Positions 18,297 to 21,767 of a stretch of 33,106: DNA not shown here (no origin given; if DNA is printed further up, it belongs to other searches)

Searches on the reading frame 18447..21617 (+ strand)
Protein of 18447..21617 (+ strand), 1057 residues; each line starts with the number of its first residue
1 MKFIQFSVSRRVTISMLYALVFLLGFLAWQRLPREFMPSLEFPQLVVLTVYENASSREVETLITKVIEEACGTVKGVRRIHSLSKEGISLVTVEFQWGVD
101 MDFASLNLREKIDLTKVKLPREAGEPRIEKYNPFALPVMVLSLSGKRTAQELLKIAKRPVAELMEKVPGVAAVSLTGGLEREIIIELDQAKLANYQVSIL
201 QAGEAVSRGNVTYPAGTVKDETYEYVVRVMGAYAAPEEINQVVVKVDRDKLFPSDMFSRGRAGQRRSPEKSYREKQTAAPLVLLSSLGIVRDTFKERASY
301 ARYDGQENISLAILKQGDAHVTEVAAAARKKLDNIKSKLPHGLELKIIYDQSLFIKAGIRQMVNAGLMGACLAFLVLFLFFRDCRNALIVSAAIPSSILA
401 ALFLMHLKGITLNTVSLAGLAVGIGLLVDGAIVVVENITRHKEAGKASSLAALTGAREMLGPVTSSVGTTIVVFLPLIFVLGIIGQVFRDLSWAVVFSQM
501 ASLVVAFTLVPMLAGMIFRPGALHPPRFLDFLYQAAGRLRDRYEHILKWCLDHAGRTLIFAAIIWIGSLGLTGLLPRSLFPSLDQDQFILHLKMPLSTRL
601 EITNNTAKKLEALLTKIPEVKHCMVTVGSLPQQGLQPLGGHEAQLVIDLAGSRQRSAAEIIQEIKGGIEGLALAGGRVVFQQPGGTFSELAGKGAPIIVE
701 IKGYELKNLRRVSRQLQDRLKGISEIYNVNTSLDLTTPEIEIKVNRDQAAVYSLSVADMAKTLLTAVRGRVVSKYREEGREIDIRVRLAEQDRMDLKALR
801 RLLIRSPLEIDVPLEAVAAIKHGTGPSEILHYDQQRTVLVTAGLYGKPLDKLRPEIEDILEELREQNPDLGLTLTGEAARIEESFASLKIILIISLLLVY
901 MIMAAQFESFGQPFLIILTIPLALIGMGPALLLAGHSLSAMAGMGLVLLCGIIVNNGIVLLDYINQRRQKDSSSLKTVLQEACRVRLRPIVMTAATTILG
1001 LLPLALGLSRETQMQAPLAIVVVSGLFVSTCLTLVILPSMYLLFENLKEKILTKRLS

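Call 7: search_protein_families(library=pfam, proteins=[window:18447-21617:+], max_evalue=0.001)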
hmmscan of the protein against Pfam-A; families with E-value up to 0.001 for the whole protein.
window:18447-21617:+ (1057 aa): 3 families
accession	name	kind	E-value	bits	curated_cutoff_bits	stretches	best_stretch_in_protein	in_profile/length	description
PF00873.25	ACR_tran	-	8.3e-224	745.9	28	2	282-1044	253-1020/1021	AcrB/AcrD/AcrF family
PF03176.21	MMPL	-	8.2e-10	38.6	20.5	1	855-1043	109-301/333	MMPL family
PF02355.23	SecD_SecF_C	-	1.5e-05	24.9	20.5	0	890-1036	35-178/189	Protein export membrane protein SecD/SecF, C-terminal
